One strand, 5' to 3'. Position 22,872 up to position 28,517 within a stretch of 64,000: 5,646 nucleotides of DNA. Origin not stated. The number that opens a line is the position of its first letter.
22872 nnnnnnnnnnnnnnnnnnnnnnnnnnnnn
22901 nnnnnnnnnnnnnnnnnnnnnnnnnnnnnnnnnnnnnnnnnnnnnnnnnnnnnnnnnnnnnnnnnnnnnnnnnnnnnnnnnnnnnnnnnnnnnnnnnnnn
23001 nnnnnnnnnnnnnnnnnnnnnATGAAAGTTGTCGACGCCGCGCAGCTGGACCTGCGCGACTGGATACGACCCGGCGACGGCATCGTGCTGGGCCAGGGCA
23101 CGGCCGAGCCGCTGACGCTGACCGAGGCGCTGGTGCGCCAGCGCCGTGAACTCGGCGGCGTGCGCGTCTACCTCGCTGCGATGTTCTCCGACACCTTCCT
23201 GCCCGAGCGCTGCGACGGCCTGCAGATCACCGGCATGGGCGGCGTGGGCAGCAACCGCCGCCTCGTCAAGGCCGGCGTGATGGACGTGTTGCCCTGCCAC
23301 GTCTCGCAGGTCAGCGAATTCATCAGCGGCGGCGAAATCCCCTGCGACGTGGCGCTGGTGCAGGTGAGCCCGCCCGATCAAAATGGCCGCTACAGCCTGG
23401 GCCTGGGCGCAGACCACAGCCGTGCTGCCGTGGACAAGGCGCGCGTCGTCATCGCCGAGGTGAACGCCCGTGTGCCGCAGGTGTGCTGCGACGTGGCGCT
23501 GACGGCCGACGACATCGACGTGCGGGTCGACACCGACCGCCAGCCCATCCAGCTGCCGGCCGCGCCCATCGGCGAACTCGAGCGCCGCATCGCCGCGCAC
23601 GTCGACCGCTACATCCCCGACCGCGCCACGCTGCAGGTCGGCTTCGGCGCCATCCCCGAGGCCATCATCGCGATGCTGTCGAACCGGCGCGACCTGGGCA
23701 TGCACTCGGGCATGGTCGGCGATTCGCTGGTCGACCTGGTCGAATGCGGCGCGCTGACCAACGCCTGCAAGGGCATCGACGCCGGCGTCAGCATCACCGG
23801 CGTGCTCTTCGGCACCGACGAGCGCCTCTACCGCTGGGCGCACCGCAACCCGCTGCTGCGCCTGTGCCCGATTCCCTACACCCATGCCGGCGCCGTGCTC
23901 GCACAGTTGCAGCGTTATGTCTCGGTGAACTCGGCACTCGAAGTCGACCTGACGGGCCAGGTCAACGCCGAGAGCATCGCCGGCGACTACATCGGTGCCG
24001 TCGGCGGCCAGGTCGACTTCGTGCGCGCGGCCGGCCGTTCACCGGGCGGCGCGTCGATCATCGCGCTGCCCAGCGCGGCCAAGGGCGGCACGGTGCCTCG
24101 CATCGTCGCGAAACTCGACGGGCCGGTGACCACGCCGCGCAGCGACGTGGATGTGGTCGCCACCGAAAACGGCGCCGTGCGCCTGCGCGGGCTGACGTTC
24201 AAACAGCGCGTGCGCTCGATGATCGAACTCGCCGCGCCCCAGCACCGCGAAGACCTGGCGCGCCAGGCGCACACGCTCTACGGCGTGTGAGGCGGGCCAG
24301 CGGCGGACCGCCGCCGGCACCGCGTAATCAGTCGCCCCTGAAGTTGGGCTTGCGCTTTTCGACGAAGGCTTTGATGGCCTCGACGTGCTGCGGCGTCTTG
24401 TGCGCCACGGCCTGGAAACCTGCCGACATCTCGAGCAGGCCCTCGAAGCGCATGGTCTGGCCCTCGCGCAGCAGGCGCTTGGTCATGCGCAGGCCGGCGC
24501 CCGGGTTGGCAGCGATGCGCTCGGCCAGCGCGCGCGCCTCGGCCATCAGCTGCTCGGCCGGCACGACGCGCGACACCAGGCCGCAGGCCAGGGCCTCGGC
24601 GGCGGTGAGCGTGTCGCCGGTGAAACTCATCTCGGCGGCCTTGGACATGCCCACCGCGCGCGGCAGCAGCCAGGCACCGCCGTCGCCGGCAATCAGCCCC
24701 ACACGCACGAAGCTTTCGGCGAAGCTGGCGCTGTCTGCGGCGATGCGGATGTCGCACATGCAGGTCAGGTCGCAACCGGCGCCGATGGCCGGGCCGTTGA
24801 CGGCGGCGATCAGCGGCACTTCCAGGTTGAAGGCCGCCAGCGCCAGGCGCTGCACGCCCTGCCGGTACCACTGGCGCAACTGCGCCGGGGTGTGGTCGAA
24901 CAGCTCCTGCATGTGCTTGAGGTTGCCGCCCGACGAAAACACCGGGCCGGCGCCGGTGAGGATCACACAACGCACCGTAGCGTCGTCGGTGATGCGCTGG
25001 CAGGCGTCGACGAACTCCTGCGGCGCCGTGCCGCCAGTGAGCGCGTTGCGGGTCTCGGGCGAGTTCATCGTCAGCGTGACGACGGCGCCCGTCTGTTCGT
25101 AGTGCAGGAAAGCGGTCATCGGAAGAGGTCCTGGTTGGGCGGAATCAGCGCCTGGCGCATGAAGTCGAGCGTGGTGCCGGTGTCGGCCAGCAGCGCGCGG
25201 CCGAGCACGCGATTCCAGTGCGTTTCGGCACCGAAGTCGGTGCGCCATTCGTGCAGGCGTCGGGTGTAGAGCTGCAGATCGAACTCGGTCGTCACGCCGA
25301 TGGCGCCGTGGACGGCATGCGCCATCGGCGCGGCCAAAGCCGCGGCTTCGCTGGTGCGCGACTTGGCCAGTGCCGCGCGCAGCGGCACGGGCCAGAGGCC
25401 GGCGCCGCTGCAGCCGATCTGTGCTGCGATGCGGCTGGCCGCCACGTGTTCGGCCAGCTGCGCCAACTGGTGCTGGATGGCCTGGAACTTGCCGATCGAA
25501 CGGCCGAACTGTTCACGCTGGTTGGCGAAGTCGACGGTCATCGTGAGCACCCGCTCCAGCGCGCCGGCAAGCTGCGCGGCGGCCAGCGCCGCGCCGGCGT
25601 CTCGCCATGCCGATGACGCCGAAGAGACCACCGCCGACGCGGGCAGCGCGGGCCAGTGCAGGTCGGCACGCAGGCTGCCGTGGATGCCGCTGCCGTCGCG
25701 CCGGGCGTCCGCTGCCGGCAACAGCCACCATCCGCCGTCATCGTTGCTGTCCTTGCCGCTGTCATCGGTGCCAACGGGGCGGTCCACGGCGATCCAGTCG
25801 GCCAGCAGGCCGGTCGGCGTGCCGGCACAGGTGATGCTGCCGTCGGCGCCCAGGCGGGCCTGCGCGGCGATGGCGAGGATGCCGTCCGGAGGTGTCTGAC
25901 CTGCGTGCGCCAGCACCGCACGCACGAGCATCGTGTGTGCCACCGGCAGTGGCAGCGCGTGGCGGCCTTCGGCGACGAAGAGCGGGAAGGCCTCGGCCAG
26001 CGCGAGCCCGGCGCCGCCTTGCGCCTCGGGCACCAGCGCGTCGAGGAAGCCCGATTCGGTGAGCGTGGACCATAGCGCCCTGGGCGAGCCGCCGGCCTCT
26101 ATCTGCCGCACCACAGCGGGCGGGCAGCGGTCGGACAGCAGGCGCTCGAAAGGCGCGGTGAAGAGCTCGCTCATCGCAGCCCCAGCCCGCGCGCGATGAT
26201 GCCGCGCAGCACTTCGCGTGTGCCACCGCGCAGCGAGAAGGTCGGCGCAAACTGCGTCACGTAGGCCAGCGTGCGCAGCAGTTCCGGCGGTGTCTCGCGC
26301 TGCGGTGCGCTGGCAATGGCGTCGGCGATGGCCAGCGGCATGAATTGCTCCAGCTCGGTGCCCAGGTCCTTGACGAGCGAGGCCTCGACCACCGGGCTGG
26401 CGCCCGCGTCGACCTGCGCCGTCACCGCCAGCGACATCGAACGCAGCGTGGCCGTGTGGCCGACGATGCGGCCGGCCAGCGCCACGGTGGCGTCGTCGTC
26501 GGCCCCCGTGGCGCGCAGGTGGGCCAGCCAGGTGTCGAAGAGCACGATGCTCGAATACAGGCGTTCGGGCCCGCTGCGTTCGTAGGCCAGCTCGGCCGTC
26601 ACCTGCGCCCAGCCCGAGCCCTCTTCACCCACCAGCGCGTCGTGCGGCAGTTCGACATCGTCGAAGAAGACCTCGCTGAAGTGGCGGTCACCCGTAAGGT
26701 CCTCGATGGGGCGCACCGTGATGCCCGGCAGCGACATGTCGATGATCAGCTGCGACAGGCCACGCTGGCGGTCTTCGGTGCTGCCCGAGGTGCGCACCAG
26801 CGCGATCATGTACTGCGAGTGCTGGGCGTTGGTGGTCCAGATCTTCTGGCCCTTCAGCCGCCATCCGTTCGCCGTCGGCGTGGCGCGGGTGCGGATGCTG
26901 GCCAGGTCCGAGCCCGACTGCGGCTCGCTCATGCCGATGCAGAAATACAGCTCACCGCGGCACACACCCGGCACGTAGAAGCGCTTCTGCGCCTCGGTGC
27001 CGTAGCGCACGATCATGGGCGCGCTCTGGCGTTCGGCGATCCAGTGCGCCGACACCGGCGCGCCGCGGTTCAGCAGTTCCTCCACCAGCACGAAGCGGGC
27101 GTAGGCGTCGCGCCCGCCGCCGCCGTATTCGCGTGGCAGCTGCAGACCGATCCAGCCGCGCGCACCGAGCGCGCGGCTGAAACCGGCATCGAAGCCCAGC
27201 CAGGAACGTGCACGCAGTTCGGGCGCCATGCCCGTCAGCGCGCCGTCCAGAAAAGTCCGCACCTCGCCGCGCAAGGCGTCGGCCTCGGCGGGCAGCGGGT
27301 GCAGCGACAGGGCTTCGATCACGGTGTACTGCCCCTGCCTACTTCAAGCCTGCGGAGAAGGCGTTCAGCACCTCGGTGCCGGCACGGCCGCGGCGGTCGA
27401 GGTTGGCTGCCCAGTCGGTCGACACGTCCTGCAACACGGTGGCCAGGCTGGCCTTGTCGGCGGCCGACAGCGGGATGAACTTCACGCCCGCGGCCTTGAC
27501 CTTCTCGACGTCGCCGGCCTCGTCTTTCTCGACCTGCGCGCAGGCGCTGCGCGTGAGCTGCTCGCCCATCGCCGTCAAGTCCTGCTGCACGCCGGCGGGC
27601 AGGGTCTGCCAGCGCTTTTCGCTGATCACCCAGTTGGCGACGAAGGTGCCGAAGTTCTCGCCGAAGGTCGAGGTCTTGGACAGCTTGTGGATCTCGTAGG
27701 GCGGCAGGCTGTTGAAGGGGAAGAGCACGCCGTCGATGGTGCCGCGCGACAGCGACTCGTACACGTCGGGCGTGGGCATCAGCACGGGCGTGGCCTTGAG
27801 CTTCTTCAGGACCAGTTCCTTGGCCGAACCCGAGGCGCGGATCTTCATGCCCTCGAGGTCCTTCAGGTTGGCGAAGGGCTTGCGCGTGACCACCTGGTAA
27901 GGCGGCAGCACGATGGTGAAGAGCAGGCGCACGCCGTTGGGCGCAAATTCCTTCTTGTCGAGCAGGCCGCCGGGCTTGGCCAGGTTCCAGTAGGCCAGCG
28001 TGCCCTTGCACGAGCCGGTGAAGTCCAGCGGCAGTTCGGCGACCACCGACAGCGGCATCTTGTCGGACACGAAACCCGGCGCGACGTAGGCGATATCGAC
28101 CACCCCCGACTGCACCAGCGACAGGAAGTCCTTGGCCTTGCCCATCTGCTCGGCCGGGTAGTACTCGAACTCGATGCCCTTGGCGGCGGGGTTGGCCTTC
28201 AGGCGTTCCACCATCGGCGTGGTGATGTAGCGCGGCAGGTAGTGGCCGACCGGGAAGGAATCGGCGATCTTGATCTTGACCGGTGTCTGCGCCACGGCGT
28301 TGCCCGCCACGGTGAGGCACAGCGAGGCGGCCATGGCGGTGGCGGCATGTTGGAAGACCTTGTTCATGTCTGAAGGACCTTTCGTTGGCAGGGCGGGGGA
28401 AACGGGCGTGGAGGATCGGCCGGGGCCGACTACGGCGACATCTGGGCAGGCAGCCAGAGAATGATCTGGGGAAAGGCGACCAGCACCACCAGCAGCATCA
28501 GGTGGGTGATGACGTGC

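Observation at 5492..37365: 32-kb acyl-CoA catabolic region run on CoA-transferases, with no ligase or oxygenase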

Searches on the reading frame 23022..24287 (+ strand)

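Call 6: search_protein_families(library=pfam, proteins=[window:23022-24287:+])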
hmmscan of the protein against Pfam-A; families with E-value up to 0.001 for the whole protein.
window:23022-24287:+ (422 aa): 2 families
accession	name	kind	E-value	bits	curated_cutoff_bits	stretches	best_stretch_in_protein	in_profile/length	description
PF13336.12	AcetylCoA_hyd_C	-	2.1e-47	161.4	23.7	1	267-416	3-154/154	Acetyl-CoA hydrolase/transferase C-terminal domain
PF02550.21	AcetylCoA_hydro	-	2.9e-10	40.9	24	1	79-165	96-183/198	Acetyl-CoA hydrolase/transferase N-terminal domain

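Call 31: search_protein_families(library=ncbifam, proteins=[window:23022-24287:+], max_evalue=1e-10)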
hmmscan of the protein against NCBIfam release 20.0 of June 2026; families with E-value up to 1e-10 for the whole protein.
window:23022-24287:+ (422 aa): 4 families
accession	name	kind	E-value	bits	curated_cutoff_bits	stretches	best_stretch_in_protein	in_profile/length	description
TIGR03948.1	butyr_acet_CoA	equivalog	8.2e-59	199.5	674.8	1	15-418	20-436/445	butyryl-CoA:acetate CoA-transferase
TIGR03458.1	YgfH_subfam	subfamily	8.8e-26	90.6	658.7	1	202-413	253-456/489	succinate CoA transferase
NF053853.1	ScActCoATferScpC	equivalog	3.2e-23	82.2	500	1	200-413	255-460/493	succinyl-CoA:acetate CoA-transferase ScpC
NF053666.1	BtrAceCoATfers1341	equivalog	2.9e-20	72.6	740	1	200-412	250-455/492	butyryl-CoA:acetate CoA transferase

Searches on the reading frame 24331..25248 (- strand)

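Call 6: search_protein_families(library=pfam, proteins=[window:24331-25248:-])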
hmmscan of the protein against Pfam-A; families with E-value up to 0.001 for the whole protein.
window:24331-25248:- (306 aa): 2 families
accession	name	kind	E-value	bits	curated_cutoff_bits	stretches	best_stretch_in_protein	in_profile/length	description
PF00378.25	ECH_1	-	1.6e-62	211.5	27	1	52-305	2-250/251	Enoyl-CoA hydratase/isomerase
PF16113.10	ECH_2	-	8.5e-27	95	27.2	1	58-243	3-186/335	Enoyl-CoA hydratase/isomerase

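Call 31: search_protein_families(library=ncbifam, proteins=[window:24331-25119:-], max_evalue=1e-10)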
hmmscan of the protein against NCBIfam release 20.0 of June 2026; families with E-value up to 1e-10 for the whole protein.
window:24331-25119:- (263 aa): 68 families (the best 25 are shown)
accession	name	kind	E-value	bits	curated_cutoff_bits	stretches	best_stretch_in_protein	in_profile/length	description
NF006699.0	PRK09245.1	subfamily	2.7e-125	417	354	1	1-262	1-265/266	crotonase/enoyl-CoA hydratase family protein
NF051848.1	EnCoAHydtEchA19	equivalog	5.1e-61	206.5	400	1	8-262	5-257/258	enoyl-CoA hydratase EchA19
NF006107.0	PRK08258.1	equivalog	2.2e-55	187.9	330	1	5-263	19-277/277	enoyl-CoA hydratase family protein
NF004840.0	PRK06190.1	equivalog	5.8e-55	186.7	253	1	3-256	4-254/260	enoyl-CoA hydratase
NF004635.0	PRK05981.1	equivalog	1.2e-54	185.6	351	1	6-262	7-265/266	enoyl-CoA hydratase/isomerase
TIGR02280.1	PaaB1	equivalog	1.2e-53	182.3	345.15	1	9-262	5-255/256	2-(1,2-epoxy-1,2-dihydrophenyl)acetyl-CoA isomerase PaaG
NF004857.0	PRK06210.1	equivalog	2.5e-52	178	341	1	7-262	12-274/275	enoyl-CoA hydratase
NF046063.1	oxepin_alt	equivalog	6e-51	173.4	300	1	6-259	3-254/254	oxepin-CoA hydrolase, alternative type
NF006007.0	PRK08138.1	subfamily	9.6e-50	169.4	355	1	9-262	14-260/261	enoyl-CoA hydratase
NF006109.0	PRK08260.1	subfamily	1.8e-49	168.6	320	1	5-262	6-277/296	enoyl-CoA hydratase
NF004475.0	PRK05809.1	subfamily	3.8e-49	167.5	394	1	7-261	8-258/260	short-chain-enoyl-CoA hydratase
NF006008.0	PRK08139.1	equivalog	5.9e-49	167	313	1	3-262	11-265/266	enoyl-CoA hydratase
NF005864.0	PRK07799.1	equivalog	2.2e-48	164.7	316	1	8-262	13-265/266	crotonase/enoyl-CoA hydratase family protein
NF005700.0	PRK07511.1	subfamily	6.3e-48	163.6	274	1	1-261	1-259/260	enoyl-CoA hydratase family protein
NF007239.0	PRK09674.1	equivalog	8.5e-48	163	371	1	8-262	9-256/257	2,3-dehydroadipyl-CoA hydratase PaaF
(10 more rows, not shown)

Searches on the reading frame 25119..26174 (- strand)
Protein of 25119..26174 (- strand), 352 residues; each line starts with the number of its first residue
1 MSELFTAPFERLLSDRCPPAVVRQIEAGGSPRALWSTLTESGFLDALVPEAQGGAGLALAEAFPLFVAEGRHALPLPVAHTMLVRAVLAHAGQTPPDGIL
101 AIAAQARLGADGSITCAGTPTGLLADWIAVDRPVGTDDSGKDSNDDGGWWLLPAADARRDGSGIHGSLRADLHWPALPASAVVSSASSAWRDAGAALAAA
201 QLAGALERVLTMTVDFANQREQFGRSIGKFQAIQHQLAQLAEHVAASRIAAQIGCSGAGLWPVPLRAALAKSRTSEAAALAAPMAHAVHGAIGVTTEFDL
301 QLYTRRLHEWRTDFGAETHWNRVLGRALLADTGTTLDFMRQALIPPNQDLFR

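Call 6: search_protein_families(library=pfam, proteins=[window:25119-26174:-])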
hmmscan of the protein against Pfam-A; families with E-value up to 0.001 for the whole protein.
window:25119-26174:- (352 aa): 3 families
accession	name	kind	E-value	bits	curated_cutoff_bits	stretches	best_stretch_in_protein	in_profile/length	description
PF00441.29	Acyl-CoA_dh_1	-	7e-15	55.9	22.4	1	196-306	16-127/150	Acyl-CoA dehydrogenase, C-terminal domain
PF02771.21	Acyl-CoA_dh_N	-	7.7e-06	26.7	22.9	1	7-92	9-97/113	Acyl-CoA dehydrogenase, N-terminal domain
PF08028.16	Acyl-CoA_dh_2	-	0.0006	20.5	22.7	0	198-308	3-124/134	Acyl-CoA dehydrogenase, C-terminal domain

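Call 31: search_protein_families(library=ncbifam, proteins=[window:25119-26174:-], max_evalue=1e-10)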
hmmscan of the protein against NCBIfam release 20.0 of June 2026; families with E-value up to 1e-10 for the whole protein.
window:25119-26174:- (352 aa): 8 families
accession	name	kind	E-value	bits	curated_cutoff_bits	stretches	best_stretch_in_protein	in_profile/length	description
NF050027.1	acylCoADhIpdE2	equivalog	4e-27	95.5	450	1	190-317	176-299/311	acyl-CoA dehydrogenase IpdE2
NF045652.1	ProlPCPDhRedW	equivalog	2e-15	56.5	650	1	179-296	227-342/376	L-prolyl-[peptidyl-carrier protein] dehydrogenase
TIGR03203.1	pimD_small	equivalog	1.6e-14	53.8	652.7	0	192-323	238-372/378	pimeloyl-CoA dehydrogenase small subunit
NF042439.1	SulpropCoADesulf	equivalog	2.6e-13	49.5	600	1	194-305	237-347/379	3-sulfinopropanoyl-CoA desulfinase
NF045552.1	GlutCoADH_Des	equivalog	4.9e-13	49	470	1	198-306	247-357/387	glutaryl-CoA dehydrogenase Acd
NF053553.1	prodigi_MBC_PigA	equivalog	8.4e-12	44.9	500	0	199-300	249-351/381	prodigiosin MBC biosynthesis dehydrogenase PigA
NF008997.0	PRK12341.1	equivalog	2.3e-11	43.4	537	0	197-330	244-378/382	acyl-CoA dehydrogenase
NF042972.1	AcrlCoAredClosAcrC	equivalog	9.1e-11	41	640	0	197-303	244-351/378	acryloyl-CoA reductase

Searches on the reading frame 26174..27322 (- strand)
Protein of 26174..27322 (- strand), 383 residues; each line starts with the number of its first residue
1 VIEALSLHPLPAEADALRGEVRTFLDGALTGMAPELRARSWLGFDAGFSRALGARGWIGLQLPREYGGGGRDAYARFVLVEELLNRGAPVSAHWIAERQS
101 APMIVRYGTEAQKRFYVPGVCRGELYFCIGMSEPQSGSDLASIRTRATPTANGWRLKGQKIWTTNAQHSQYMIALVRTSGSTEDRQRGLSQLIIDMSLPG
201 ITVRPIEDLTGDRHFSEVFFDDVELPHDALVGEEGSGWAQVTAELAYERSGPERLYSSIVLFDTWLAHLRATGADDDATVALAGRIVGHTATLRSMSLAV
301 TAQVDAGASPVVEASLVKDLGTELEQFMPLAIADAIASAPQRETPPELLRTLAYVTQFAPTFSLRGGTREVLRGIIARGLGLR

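Call 7: search_protein_families(library=pfam, proteins=[window:26174-27322:-])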
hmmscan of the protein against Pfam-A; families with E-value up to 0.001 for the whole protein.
window:26174-27322:- (383 aa): 2 families
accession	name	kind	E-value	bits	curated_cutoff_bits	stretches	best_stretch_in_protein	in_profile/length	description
PF02770.24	Acyl-CoA_dh_M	-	5.3e-22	78.2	33.3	1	128-223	1-97/97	Acyl-CoA dehydrogenase, middle domain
PF02771.21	Acyl-CoA_dh_N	-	1.3e-20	74.2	22.9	1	12-124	2-113/113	Acyl-CoA dehydrogenase, N-terminal domain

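Call 31: search_protein_families(library=ncbifam, proteins=[window:26174-27322:-], max_evalue=1e-10)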
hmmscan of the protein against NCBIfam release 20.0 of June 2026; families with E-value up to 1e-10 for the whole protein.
window:26174-27322:- (383 aa): 14 families
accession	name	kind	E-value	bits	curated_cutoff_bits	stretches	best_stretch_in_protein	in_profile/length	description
TIGR03204.1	pimC_large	equivalog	5.8e-48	163.7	623.85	1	48-255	45-250/395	pimeloyl-CoA dehydrogenase large subunit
NF042972.1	AcrlCoAredClosAcrC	equivalog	7.5e-31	107.1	640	1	15-243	10-236/378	acryloyl-CoA reductase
NF008997.0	PRK12341.1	equivalog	1.1e-30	106.9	537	1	46-249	40-242/382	acyl-CoA dehydrogenase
NF045652.1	ProlPCPDhRedW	equivalog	1.4e-30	106.4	650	1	17-256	7-247/376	L-prolyl-[peptidyl-carrier protein] dehydrogenase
NF045552.1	GlutCoADH_Des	equivalog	4.4e-29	101.9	470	1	11-249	6-244/387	glutaryl-CoA dehydrogenase Acd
TIGR03207.1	cyc_hxne_CoA_dh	equivalog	3.5e-27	95.1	575.35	1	30-249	18-238/372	cyclohexanecarboxyl-CoA dehydrogenase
NF053553.1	prodigi_MBC_PigA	equivalog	2.2e-22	79.7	500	1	54-250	47-246/381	prodigiosin MBC biosynthesis dehydrogenase PigA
NF042439.1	SulpropCoADesulf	equivalog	5.7e-22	78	600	1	51-234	32-217/379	3-sulfinopropanoyl-CoA desulfinase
NF058590.1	AcCoDHFadEBacil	equivalog_domain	4.4e-21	75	600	1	50-238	60-246/586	acyl-CoA dehydrogenase FadE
NF002885.1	PRK03354.1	equivalog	4.6e-21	75.3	540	1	48-249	42-239/378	crotonobetainyl-CoA dehydrogenase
NF043006.1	CyhCrbnylCoADH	equivalog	1.9e-20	73.2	650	1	56-242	48-234/380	cyclohexane-1-carbonyl-CoA dehydrogenase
NF007000.1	PRK09463.1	subfamily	1.1e-14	53.8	600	1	52-152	82-184/726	acyl-CoA dehydrogenase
TIGR03203.1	pimD_small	equivalog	1.7e-11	43.9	652.7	1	52-239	46-230/378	pimeloyl-CoA dehydrogenase small subunit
NF009586.0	PRK13026.1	subfamily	9.8e-11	40.7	608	0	54-147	119-214/777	acyl-CoA dehydrogenase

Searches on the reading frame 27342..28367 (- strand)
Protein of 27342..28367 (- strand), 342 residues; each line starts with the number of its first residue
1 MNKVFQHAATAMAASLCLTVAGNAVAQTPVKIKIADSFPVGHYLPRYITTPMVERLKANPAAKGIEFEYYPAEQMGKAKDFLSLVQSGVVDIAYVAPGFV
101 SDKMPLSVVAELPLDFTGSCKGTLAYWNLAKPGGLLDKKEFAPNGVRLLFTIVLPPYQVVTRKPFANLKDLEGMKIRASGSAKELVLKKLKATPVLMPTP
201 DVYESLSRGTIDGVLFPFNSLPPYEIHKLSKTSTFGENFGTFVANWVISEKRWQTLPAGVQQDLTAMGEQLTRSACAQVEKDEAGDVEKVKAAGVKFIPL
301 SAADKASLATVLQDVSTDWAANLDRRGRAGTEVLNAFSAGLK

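Call 68: search_protein_families(library=ncbifam, proteins=[window:27342-28367:-], max_evalue=1e-20)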
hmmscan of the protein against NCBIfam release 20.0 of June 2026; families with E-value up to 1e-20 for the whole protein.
window:27342-28367:- (342 aa): 1 family
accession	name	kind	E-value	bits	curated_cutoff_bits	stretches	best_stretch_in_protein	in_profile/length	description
NF037995.1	TRAP_S1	subfamily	8.4e-27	94.2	50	1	64-306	30-269/271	TRAP transporter substrate-binding protein DctP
